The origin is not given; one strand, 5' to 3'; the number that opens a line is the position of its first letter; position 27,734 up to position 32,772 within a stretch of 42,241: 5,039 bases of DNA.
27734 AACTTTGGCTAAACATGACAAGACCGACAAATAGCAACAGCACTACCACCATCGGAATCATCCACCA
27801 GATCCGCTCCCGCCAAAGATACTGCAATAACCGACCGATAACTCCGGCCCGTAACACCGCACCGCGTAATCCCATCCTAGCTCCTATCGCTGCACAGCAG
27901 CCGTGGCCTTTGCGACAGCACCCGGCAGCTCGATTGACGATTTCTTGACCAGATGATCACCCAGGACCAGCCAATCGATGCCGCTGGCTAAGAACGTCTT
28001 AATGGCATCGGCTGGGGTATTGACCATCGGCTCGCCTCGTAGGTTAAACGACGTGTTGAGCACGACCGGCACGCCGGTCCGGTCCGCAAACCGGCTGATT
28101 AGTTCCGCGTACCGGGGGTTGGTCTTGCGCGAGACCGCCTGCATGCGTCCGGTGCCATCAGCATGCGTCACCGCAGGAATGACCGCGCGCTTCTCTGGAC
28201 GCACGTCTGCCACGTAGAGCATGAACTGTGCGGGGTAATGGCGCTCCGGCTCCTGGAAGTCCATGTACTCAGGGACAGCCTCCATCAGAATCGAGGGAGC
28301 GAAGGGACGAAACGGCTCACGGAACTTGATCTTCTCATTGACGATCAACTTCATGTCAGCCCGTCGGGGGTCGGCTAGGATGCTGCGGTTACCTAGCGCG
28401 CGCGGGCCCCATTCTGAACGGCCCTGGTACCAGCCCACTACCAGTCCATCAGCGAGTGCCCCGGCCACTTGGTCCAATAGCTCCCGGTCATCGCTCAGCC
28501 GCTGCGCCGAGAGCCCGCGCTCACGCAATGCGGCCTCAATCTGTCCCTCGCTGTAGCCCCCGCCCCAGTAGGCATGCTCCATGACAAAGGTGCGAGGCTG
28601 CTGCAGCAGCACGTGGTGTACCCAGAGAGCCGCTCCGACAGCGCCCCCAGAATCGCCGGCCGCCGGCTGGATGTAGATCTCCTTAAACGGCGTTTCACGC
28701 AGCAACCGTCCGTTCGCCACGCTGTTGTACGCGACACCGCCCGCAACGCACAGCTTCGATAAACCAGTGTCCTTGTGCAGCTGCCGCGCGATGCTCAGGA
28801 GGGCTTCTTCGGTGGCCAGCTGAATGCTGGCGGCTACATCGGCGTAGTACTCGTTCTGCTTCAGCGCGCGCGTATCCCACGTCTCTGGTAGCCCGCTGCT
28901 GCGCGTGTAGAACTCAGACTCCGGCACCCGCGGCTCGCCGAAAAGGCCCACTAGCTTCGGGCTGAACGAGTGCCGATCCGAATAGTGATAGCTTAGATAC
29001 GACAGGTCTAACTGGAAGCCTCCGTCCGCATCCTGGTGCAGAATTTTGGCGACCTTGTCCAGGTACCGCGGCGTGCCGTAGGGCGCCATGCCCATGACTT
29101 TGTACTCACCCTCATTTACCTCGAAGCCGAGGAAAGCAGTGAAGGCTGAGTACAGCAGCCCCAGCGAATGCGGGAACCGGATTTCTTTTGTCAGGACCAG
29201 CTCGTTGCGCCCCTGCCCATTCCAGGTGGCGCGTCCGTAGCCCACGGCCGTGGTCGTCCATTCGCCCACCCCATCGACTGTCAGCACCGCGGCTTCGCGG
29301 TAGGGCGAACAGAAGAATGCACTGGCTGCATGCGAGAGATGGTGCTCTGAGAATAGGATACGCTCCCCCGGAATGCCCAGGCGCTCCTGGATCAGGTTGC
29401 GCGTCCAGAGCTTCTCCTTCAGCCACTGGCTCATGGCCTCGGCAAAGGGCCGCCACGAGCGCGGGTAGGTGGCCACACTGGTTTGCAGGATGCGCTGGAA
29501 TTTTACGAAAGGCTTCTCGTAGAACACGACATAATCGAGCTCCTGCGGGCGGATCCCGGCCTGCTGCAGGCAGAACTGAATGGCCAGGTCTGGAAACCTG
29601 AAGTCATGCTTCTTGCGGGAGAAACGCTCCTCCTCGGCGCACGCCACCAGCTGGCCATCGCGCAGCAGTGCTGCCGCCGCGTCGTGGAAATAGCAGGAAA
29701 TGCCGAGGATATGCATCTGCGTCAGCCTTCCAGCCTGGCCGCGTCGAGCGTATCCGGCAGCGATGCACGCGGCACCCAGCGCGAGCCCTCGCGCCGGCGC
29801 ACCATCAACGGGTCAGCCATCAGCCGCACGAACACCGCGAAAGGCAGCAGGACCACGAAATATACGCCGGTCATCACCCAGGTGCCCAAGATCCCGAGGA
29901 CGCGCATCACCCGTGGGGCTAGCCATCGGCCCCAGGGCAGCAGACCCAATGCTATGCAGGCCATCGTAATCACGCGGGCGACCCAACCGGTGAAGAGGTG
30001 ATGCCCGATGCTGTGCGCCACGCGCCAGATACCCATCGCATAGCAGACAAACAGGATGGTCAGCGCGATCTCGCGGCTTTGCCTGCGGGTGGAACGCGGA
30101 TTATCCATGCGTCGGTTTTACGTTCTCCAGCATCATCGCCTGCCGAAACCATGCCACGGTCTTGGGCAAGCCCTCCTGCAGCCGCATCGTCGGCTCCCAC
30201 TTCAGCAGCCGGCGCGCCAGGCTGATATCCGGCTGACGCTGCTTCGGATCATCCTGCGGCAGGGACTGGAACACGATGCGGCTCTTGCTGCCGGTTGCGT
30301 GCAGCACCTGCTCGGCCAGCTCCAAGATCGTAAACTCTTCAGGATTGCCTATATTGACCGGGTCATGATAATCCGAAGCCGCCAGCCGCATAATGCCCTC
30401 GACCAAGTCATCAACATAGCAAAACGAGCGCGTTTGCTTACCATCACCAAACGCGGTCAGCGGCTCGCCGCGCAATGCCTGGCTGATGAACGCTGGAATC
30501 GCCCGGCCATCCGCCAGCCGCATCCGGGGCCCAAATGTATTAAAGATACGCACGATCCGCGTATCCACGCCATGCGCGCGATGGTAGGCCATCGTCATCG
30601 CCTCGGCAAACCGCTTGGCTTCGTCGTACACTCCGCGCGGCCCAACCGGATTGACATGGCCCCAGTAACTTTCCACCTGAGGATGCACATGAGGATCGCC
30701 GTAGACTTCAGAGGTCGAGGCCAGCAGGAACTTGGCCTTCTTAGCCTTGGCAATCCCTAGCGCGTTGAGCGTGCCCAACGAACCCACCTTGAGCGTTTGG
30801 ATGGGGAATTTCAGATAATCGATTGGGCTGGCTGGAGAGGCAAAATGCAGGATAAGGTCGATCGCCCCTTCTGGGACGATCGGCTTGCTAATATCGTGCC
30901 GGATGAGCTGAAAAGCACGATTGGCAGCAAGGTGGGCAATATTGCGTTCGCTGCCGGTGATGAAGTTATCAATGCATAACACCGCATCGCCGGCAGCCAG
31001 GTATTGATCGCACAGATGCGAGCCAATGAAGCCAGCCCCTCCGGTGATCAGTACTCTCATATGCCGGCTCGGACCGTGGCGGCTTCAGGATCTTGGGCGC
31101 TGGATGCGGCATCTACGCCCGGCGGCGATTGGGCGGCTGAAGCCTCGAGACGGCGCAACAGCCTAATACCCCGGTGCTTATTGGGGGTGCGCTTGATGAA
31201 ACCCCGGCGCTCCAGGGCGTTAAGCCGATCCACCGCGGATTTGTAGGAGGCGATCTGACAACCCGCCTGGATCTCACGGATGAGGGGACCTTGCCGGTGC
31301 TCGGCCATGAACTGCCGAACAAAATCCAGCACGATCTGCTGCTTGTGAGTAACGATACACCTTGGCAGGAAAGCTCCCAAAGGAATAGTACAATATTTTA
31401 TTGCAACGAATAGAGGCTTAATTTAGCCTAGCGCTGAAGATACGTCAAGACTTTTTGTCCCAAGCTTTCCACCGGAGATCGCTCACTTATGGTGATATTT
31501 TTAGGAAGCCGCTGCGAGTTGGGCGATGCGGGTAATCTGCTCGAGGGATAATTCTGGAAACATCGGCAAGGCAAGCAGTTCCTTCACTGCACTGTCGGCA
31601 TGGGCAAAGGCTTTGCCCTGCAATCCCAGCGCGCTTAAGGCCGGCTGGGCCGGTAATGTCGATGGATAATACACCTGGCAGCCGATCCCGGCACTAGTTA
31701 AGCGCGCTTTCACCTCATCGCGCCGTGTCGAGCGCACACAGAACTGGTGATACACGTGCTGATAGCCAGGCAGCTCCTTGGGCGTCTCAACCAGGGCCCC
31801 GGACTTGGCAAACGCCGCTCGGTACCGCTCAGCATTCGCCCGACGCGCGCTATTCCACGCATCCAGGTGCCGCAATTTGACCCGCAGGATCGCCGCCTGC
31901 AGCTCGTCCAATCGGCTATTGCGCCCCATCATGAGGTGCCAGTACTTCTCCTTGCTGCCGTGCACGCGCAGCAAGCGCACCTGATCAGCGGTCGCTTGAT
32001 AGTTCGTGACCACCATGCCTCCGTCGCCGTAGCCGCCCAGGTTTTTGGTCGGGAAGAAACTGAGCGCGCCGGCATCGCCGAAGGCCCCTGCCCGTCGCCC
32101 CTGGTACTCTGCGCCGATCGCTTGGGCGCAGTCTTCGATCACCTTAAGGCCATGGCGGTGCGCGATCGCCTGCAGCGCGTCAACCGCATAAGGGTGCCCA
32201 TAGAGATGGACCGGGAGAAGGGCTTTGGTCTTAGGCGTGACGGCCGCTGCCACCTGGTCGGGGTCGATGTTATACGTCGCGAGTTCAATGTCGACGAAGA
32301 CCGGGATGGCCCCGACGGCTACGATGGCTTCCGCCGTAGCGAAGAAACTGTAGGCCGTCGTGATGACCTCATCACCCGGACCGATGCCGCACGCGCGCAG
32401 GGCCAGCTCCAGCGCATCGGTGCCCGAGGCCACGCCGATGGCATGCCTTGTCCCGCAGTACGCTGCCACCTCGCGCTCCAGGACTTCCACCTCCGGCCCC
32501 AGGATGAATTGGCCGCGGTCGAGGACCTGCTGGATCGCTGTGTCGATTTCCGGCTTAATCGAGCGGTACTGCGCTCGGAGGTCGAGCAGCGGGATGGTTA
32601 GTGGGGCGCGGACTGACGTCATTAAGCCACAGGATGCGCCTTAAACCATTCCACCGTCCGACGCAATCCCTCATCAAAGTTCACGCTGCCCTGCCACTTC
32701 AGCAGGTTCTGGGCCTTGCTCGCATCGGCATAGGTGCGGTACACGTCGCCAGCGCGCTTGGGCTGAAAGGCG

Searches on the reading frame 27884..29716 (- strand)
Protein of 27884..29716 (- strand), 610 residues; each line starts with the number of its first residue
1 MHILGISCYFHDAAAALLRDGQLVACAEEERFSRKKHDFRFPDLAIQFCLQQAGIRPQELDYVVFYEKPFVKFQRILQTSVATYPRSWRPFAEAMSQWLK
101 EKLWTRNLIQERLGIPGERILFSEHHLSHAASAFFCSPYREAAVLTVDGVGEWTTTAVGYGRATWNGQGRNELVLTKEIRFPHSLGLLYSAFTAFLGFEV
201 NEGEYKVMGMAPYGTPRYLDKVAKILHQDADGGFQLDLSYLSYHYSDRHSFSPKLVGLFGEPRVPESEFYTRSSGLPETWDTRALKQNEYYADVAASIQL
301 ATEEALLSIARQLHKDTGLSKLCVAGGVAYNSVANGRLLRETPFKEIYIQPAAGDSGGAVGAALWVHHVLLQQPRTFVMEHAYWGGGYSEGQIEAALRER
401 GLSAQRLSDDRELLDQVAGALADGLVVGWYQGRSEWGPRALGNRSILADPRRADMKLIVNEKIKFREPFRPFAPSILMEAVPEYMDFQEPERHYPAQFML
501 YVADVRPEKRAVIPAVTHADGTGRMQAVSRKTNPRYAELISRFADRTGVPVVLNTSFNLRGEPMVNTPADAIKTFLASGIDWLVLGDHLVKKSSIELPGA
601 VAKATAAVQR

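Call 5: search_protein_families(library=pfam, proteins=[window:27884-29716:-], max_evalue=0.001)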
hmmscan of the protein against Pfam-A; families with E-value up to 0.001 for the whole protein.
window:27884-29716:- (610 aa): 3 families
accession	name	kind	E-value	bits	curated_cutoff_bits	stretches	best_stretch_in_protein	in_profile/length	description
PF02543.21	Carbam_trans_N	-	3.5e-84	283.6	24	1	2-364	1-346/346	Carbamoyltransferase N-terminus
PF16861.10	Carbam_trans_C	-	1.1e-69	233.8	27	1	419-592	2-170/170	Carbamoyltransferase C-terminus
PF00814.31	TsaD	-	2.1e-07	31.4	24.8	1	177-338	102-237/264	tRNA N6-adenosine threonylcarbamoyltransferase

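Call 43: search_protein_families(library=ncbifam, proteins=[window:27884-29716:-], max_evalue=1e-10)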
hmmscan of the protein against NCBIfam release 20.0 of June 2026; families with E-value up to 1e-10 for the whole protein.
window:27884-29716:- (610 aa): 1 family
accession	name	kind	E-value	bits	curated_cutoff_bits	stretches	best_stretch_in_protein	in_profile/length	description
NF041651.1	nodul_NodU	equivalog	5.6e-46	157.5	1000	1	290-567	269-532/556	nodulation protein NodU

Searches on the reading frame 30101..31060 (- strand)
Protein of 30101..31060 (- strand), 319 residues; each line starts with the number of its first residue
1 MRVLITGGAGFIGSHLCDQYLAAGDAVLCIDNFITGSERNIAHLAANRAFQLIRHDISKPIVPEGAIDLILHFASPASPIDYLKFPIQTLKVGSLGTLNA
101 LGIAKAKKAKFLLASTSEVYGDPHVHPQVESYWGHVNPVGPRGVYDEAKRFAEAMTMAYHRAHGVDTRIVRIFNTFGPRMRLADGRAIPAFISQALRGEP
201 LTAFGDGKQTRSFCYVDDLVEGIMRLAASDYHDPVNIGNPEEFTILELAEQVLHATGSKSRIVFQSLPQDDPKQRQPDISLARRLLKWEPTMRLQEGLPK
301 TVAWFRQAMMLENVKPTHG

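Call 5: search_protein_families(library=pfam, proteins=[window:30101-31060:-], max_evalue=0.001)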
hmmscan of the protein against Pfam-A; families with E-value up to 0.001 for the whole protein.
window:30101-31060:- (319 aa): 6 families
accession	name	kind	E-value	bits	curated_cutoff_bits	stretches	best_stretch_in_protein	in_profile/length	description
PF16363.11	GDP_Man_Dehyd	-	3.4e-49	168.5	27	1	4-300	1-331/332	GDP-mannose 4,6 dehydratase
PF01370.27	Epimerase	-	2.8e-48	164.9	20.9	1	3-238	1-240/240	NAD dependent epimerase/dehydratase family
PF02719.21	Polysacc_synt_2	-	9.2e-09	35.3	20.2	1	139-260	132-251/293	Polysaccharide biosynthesis protein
PF01073.25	3Beta_HSD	-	5e-08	32.7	22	1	4-234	1-235/280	3-beta hydroxysteroid dehydrogenase/isomerase family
PF04321.23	RmlD_sub_bind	-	4.1e-06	26.5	27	1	1-260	1-235/287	RmlD substrate binding domain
PF07993.18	NAD_binding_4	-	5e-05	23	20.1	0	88-172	107-204/258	Male sterility protein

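Call 43: search_protein_families(library=ncbifam, proteins=[window:30101-31060:-], max_evalue=1e-10)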
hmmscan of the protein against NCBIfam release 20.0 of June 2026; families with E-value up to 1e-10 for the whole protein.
window:30101-31060:- (319 aa): 12 families
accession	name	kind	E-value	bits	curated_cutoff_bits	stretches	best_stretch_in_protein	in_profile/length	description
TIGR01181.1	dTDP_gluc_dehyt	equivalog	4.6e-39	134.4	365.1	1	2-308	1-314/321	dTDP-glucose 4,6-dehydratase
TIGR04180.1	EDH_00030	hypoth_equivalog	2.3e-31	109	475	1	3-288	1-292/297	NAD-dependent 4,6-dehydratase LegB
TIGR01179.1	galE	equivalog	1.3e-29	103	262.3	1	2-307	1-327/332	UDP-glucose 4-epimerase GalE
NF005998.1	PRK08125.1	equivalog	1e-27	96.8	777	1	2-305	317-649/649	bifunctional UDP-4-amino-4-deoxy-L-arabinose formyltransferase/UDP-glucuronic acid oxidase ArnA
NF011728.1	PRK15181.1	equivalog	2.1e-26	92.7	760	1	2-306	17-338/348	Vi polysaccharide biosynthesis UDP-N-acetylglucosaminuronic acid C-4 epimerase TviC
NF008872.0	PRK11908.1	equivalog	8.3e-26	90.8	294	1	2-309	3-339/349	bifunctional UDP-4-keto-pentose/UDP-xylose synthase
NF007582.0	PRK10217.1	equivalog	6.8e-22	78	698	1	2-305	3-331/355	dTDP-glucose 4,6-dehydratase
NF007490.0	PRK10084.1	subfamily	2.4e-19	69.6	649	1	1-308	1-337/361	dTDP-glucose 4,6-dehydratase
TIGR02197.1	heptose_epim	equivalog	2.2e-18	66.5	274.6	1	3-306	1-314/316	ADP-glyceromanno-heptose 6-epimerase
NF007956.0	PRK10675.1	subfamily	3.8e-17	62.4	394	1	1-305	1-329/338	UDP-glucose 4-epimerase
NF047922.1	GDPFucSynFcl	equivalog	1.1e-15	57.9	500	1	145-307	134-303/308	GDP-L-fucose synthase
TIGR02622.1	CDP_4_6_dhtase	equivalog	1.2e-12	47.6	278.45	1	2-312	6-337/352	CDP-glucose 4,6-dehydratase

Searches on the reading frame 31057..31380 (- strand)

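Call 5: search_protein_families(library=pfam, proteins=[window:31057-31380:-], max_evalue=0.001)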
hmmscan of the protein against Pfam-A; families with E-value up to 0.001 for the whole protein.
window:31057-31380:- (107 aa): 1 family
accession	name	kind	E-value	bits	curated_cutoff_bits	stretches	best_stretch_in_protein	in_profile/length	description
PF01726.22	LexA_DNA_bind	-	3.2e-13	49.7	23.7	1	11-71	5-65/65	LexA DNA binding domain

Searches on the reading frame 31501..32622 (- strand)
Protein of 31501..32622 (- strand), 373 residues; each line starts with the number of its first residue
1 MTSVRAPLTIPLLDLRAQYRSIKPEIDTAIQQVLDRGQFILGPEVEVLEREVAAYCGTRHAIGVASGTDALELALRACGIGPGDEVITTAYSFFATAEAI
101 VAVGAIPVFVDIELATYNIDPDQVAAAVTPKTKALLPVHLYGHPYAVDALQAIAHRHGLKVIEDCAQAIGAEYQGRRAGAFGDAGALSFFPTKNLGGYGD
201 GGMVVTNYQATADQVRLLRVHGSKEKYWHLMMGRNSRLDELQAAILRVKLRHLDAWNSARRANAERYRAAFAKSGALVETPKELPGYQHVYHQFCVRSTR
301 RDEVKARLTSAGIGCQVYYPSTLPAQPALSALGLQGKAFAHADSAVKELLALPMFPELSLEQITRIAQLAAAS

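Call 5: search_protein_families(library=pfam, proteins=[window:31501-32622:-], max_evalue=0.001)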
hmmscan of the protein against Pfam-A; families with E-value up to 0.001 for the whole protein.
window:31501-32622:- (373 aa): 4 families
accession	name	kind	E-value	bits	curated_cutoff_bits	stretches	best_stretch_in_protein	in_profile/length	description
PF01041.23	DegT_DnrJ_EryC1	-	3.9e-123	411.7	19.8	1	22-368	3-357/360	DegT/DnrJ/EryC1/StrS aminotransferase family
PF01212.27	Beta_elim_lyase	-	9e-07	28.9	27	1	43-169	32-173/288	Beta-eliminating lyase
PF01053.26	Cys_Met_Meta_PP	-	1.7e-05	24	27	1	43-218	52-225/381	Cys/Met metabolism PLP-dependent enzyme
PF00266.25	Aminotran_5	-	0.00082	18.9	21.5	0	62-170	65-181/371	Aminotransferase class-V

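Call 43: search_protein_families(library=ncbifam, proteins=[window:31501-32622:-], max_evalue=1e-10)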
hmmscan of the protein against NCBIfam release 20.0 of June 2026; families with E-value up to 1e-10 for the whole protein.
window:31501-32622:- (373 aa): 7 families
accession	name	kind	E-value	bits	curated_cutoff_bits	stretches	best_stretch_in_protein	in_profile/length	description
TIGR03588.1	PseC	equivalog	1.2e-68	231.8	423.5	1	25-368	12-374/380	UDP-4-amino-4,6-dideoxy-N-acetyl-beta-L-altrosamine transaminase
NF008658.2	PRK11658.1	equivalog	1.1e-62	211.9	631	1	28-368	18-371/379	UDP-4-amino-4-deoxy-L-arabinose aminotransferase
NF008687.0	PRK11706.1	equivalog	4.3e-60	203.4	375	1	53-368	41-368/375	dTDP-4-amino-4,6-dideoxygalactose transaminase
TIGR04181.1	NHT_00031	hypoth_equivalog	2e-57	194.7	420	1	41-319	28-326/359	LegC family aminotransferase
TIGR04427.1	PLP_DesI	equivalog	7e-54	183.4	650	1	42-369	51-378/390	dTDP-4-dehydro-6-deoxyglucose aminotransferase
NF011936.0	PRK15407.1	equivalog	4.6e-51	173.9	423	1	25-222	48-251/440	lipopolysaccharide biosynthesis protein RfbH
TIGR02379.1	ECA_wecE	subfamily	1.8e-48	165.2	434.85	1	56-369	44-370/376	dTDP-4-amino-4,6-dideoxy-D-glucose transaminase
